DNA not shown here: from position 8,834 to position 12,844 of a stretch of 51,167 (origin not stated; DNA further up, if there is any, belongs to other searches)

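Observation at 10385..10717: Cysteine/histidine-rich cytoplasmic PAS module shared by both chemoreceptors and the neighbouring sigma-54 activator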

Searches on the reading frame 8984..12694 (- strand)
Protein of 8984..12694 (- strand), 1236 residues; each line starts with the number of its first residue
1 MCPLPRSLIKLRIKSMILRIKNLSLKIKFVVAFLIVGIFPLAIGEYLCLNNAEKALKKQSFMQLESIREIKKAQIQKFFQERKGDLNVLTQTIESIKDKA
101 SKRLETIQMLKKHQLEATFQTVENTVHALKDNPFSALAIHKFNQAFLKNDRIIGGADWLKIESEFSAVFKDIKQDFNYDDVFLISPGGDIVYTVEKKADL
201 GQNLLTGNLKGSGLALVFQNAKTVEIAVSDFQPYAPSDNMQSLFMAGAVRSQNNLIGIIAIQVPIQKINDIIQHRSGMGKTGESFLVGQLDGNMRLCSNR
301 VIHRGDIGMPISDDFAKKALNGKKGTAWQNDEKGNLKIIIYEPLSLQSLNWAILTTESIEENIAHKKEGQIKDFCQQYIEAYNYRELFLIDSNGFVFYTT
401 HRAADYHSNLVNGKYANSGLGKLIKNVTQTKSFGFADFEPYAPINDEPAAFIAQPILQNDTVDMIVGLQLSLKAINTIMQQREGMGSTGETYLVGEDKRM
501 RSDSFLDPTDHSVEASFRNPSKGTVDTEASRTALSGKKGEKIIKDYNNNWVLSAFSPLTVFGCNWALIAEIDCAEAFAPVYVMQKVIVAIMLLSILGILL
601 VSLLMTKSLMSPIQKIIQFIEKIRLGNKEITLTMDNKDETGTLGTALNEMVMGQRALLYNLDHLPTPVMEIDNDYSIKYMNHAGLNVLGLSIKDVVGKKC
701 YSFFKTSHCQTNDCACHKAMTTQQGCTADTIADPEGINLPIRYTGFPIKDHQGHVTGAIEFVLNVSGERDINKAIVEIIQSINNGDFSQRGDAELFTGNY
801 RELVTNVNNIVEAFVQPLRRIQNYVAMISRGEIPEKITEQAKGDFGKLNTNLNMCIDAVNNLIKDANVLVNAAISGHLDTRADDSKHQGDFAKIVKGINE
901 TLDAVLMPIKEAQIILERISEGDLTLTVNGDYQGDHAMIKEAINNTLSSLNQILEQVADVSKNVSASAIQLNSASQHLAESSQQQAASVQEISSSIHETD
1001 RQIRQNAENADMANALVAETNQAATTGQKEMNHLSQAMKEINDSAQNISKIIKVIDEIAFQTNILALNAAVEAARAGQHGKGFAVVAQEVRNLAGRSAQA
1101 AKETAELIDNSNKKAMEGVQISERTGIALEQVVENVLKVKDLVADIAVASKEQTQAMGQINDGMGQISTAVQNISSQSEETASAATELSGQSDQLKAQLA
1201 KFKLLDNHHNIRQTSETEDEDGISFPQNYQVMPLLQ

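Call 6: search_protein_families(library=pfam, proteins=[window:8984-12694:-], max_evalue=0.1)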
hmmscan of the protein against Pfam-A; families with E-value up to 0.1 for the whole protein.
window:8984-12694:- (1236 aa): 9 families
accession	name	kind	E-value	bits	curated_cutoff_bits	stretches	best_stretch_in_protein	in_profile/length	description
PF00015.26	MCPsignal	-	3.7e-47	160.8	34.6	1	1017-1168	4-169/172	Methyl-accepting chemotaxis protein (MCP) signalling domain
PF18947.5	HAMP_2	-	1.1e-44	150.7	24.3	2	796-861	2-67/67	HAMP domain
PF02743.24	dCache_1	-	1.6e-16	61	45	2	371-569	58-239/240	Cache domain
PF00672.30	HAMP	-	6.7e-13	49.2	25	2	604-652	1-49/53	HAMP domain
PF08448.16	PAS_4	-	9.3e-09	35.9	23.1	1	661-768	1-108/110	PAS fold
PF13426.13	PAS_9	-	1.8e-08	35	27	1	666-766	2-102/103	PAS domain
PF00989.32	PAS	-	0.00085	19.7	22.6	1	661-707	7-54/113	PAS fold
PF13188.13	PAS_8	-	0.0012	19.1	21.8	1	661-701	7-44/65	PAS domain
PF05228.19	CHASE4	-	0.012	16.2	26.2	0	377-471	41-117/140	CHASE4 domain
